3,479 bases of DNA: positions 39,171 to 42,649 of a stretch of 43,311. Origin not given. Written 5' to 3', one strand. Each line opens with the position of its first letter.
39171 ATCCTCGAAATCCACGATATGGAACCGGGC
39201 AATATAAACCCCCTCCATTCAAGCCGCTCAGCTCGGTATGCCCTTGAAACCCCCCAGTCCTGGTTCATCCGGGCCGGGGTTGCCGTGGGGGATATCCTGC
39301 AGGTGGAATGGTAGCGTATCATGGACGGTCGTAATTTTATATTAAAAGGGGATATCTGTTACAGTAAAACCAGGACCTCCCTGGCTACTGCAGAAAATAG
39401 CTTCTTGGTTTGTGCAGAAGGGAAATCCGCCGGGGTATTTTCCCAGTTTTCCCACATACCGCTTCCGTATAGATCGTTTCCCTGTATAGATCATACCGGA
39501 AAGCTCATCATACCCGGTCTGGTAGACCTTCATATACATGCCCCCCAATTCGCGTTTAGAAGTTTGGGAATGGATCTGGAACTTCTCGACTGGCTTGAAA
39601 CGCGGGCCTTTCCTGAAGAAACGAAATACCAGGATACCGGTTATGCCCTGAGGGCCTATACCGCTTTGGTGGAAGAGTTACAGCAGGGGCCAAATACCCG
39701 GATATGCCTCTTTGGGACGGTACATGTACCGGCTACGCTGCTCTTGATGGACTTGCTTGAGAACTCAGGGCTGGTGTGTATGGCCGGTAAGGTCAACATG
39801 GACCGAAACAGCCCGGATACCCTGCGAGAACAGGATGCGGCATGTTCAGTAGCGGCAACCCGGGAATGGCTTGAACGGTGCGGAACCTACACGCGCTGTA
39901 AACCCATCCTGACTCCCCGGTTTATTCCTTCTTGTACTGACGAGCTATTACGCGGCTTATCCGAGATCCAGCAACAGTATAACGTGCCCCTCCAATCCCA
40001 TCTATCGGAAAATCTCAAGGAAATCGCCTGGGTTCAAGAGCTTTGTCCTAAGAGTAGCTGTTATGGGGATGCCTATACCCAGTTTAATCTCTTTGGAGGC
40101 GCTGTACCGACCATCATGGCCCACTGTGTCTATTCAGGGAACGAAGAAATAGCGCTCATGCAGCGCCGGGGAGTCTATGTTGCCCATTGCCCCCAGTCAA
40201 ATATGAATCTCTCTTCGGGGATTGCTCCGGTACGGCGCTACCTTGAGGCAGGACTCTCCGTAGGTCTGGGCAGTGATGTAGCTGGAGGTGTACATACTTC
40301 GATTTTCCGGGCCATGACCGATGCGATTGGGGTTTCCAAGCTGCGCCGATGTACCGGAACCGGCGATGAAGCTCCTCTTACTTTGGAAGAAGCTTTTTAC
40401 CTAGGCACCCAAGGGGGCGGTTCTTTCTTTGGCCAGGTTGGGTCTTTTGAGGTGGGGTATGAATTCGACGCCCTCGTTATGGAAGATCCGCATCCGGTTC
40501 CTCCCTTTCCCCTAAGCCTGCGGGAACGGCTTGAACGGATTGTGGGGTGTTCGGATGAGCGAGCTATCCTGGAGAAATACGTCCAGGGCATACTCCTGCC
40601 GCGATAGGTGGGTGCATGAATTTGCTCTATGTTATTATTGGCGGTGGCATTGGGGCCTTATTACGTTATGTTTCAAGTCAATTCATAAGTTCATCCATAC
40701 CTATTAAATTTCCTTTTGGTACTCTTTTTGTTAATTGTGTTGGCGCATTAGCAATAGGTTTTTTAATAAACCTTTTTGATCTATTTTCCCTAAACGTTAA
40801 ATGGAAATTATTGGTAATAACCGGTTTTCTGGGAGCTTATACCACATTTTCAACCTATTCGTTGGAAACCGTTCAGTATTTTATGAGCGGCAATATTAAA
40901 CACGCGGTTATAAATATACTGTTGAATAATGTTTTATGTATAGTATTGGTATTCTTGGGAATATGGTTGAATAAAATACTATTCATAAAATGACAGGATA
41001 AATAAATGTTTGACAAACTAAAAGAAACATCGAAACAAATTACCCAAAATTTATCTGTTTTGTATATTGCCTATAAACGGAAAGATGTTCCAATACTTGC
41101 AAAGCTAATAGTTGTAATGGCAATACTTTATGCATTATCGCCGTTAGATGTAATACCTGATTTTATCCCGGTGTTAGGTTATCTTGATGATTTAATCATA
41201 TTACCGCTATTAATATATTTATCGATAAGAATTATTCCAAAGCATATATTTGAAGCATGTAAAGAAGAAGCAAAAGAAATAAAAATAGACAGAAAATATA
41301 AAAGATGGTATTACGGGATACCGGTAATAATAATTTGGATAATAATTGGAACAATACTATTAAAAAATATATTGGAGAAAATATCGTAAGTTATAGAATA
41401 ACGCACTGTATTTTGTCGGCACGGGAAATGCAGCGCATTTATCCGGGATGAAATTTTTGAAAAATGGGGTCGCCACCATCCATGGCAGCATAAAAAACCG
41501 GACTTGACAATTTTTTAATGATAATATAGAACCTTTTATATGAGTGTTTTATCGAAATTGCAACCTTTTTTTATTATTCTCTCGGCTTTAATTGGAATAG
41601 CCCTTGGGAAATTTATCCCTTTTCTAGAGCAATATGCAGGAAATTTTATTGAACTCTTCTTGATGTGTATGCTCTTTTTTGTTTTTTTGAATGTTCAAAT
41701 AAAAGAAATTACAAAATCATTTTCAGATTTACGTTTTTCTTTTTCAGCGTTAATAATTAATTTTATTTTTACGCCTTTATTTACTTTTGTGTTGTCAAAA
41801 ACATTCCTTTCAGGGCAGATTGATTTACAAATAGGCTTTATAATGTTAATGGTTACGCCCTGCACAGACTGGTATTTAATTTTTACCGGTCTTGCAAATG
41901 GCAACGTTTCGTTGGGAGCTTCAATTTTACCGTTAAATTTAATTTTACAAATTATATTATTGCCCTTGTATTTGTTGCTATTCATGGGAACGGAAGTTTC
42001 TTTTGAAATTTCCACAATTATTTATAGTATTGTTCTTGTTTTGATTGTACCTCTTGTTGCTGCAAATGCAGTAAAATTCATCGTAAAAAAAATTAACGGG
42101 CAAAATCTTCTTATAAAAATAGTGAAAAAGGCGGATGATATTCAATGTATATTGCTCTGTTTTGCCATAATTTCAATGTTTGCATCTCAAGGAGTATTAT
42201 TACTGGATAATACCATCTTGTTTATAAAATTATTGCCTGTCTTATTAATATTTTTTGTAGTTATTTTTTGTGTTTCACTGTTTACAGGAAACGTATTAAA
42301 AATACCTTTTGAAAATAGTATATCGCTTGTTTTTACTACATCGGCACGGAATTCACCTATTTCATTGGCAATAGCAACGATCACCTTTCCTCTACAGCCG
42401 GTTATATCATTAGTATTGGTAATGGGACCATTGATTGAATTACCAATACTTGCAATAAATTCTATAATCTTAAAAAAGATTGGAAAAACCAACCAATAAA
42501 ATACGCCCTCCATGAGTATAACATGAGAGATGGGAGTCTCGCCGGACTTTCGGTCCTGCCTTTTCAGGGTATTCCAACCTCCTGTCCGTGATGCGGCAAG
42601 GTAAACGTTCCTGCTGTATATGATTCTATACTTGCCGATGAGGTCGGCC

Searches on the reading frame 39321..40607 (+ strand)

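Call 15: search_protein_families(library=pfam, proteins=[window:39321-40607:+], max_evalue=0.0001)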
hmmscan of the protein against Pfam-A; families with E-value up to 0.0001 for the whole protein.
window:39321-40607:+ (428 aa): 2 families
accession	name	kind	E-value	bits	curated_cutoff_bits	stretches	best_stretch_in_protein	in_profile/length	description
PF01979.26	Amidohydro_1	-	2e-41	142.9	25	1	63-423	2-342/345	Amidohydrolase family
PF07969.17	Amidohydro_3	-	4e-08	33.6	29.7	0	273-380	317-437/472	Amidohydrolase family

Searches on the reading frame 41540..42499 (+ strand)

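Call 15: search_protein_families(library=pfam, proteins=[window:41540-42499:+], max_evalue=0.0001)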
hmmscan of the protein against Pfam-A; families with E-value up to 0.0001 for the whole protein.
window:41540-42499:+ (319 aa): 2 families
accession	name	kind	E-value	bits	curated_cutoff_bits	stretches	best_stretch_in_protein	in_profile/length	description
PF13593.11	SBF_like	-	4.9e-19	69.2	25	1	8-310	1-307/313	SBF-like CPA transporter family (DUF4137)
PF01758.21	SBF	-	9e-19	68.3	24.3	1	39-221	2-188/191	Sodium Bile acid symporter family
